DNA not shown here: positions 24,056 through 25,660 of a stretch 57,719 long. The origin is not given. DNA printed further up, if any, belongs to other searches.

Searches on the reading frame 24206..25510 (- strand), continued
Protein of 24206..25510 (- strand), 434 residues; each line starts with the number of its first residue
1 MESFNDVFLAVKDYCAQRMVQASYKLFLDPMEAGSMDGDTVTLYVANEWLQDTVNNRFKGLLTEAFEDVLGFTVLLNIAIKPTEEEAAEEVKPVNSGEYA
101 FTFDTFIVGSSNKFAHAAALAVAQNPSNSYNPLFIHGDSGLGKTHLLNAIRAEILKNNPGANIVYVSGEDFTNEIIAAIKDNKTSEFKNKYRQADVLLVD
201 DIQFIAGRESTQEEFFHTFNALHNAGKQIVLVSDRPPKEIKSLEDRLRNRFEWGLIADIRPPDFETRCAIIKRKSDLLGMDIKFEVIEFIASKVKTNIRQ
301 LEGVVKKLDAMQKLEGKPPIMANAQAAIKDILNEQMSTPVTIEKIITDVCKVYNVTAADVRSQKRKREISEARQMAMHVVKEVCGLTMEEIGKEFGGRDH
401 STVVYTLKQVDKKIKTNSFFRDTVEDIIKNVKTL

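Call 37: find_encoding_contigs(protein=P0067, flank=10000, max_places=1)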
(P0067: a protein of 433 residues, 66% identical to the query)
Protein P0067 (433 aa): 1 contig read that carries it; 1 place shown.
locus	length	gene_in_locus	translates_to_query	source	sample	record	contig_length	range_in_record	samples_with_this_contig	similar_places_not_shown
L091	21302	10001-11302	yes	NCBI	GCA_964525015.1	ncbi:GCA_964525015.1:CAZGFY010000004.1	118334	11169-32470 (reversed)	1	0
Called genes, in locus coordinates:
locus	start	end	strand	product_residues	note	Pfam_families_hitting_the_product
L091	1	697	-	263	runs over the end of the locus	PF08331:QueG_DUF1730, PF13187:Fer4_9 (faint), PF13237:Fer4_10 (faint), PF00037:Fer4 (faint), PF12838:Fer4_7 (weak), PF13484:Fer4_16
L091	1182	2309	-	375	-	PF01594:AI-2E_transport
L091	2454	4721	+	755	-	PF00403:HMA, PF00122:E1-E2_ATPase, PF00702:Hydrolase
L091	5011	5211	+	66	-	PF00403:HMA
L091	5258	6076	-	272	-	-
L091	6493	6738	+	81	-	-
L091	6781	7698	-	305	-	PF14804:Jag_N, PF13083:KH_KhpA-B, PF01424:R3H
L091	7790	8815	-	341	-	PF02096:60KD_IMP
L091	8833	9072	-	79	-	PF01809:YidD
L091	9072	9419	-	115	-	PF00825:Ribonuclease_P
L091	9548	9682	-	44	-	PF00468:Ribosomal_L34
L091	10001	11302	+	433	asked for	PF00308:Bac_DnaA, PF01695:IstB_IS21 (faint), PF00004:AAA, PF13401:AAA_22 (faint), PF08299:Bac_DnaA_C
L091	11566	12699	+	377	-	PF00712:DNA_pol3_beta, PF02767:DNA_pol3_beta_2, PF02768:DNA_pol3_beta_3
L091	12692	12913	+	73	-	PF13275:S4_2, PF01479:S4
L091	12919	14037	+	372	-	PF02463:SMC_N, PF13175:AAA_15 (weak), PF13476:AAA_23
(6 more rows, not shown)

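Call 38: find_encoding_contigs(protein=P0107, flank=10000, max_places=1)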
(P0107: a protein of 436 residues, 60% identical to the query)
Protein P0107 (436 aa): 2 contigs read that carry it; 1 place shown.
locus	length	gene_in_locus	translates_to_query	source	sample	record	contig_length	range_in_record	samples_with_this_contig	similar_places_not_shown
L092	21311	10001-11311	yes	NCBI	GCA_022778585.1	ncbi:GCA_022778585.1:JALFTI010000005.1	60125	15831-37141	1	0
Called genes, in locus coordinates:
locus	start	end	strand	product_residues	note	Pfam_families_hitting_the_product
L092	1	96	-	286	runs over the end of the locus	PF02195:ParB_N, PF17762:HTH_ParB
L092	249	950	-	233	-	PF02527:GidB, PF13847:Methyltransf_31 (weak)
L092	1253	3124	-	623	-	PF01134:GIDA, PF07992:Pyr_redox_2, PF12831:FAD_oxidored (weak), PF13738:Pyr_redox_3 (faint), PF21680:GIDA_C_1st, PF13932:SAM_GIDA_C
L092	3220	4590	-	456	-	PF10396:TrmE_N, PF12631:MnmE_helical, PF01926:MMR_HSR1, PF02421:FeoB_N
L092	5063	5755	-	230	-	PF00756:Esterase (weak)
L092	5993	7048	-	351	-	PF14804:Jag_N, PF13083:KH_KhpA-B, PF01424:R3H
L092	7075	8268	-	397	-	PF02096:60KD_IMP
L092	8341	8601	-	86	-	PF01809:YidD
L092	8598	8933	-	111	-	PF00825:Ribonuclease_P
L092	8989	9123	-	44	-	PF00468:Ribosomal_L34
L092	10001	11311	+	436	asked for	PF11638:DnaA_N, PF00308:Bac_DnaA, PF00004:AAA (weak), PF01695:IstB_IS21 (weak), PF08299:Bac_DnaA_C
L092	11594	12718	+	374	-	PF00712:DNA_pol3_beta, PF02767:DNA_pol3_beta_2, PF02768:DNA_pol3_beta_3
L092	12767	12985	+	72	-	PF13275:S4_2, PF01479:S4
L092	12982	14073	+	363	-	PF02463:SMC_N, PF13175:AAA_15, PF13476:AAA_23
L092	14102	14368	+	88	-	PF04025:RemA-like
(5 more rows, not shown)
